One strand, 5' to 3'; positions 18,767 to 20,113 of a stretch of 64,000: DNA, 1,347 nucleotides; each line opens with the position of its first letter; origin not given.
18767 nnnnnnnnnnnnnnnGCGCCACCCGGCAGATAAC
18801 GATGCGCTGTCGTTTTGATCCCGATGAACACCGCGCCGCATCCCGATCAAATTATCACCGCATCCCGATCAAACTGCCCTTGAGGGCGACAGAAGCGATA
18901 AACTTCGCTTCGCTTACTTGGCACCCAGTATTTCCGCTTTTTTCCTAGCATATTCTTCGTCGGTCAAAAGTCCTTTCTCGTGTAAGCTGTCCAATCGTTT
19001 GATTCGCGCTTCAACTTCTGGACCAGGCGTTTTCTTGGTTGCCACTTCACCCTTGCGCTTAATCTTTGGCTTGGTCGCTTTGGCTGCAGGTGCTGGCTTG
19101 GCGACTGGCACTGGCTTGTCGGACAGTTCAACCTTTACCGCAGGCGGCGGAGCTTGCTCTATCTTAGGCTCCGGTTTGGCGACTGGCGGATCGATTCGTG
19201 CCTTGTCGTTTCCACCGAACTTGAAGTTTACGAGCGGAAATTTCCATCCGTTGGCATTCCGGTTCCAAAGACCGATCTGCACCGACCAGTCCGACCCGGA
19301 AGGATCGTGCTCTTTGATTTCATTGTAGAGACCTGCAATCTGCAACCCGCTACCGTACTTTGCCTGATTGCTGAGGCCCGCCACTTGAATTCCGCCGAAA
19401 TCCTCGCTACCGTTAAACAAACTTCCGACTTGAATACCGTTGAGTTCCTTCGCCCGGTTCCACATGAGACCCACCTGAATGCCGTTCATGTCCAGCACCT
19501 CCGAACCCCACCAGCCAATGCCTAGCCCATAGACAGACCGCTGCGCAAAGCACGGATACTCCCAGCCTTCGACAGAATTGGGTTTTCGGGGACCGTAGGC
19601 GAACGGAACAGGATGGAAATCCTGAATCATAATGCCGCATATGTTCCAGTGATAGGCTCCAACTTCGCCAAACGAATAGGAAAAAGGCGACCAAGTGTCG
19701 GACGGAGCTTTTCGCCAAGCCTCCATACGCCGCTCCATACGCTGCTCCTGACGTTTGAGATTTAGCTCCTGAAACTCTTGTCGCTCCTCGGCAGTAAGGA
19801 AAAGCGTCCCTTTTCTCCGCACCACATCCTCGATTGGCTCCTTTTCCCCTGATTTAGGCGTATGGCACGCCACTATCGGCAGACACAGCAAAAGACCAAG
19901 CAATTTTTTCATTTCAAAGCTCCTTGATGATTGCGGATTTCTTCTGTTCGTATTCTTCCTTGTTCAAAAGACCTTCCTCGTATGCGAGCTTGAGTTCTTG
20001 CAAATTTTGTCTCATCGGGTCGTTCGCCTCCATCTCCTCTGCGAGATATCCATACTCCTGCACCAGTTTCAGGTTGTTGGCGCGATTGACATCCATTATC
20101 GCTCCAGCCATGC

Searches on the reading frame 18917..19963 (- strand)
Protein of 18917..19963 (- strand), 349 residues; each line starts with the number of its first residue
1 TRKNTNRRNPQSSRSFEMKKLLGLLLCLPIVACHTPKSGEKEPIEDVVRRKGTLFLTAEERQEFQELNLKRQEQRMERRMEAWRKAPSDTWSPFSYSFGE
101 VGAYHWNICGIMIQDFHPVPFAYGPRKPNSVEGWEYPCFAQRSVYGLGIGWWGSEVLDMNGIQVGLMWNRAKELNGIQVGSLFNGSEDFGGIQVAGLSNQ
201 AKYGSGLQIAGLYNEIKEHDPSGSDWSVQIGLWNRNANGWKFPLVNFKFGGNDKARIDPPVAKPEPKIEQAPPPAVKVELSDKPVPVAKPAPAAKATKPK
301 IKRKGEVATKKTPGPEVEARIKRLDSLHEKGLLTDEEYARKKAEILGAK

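Call 93: search_protein_families(library=pfam, proteins=[window:18917-19963:-], max_evalue=0.00001)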
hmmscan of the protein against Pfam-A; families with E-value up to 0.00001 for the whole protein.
window:18917-19963:- (349 aa): 1 family
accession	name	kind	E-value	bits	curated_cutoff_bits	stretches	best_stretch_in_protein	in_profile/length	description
PF09851.14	SHOCT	-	1.8e-08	34.3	27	1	320-346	2-28/28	Short C-terminal domain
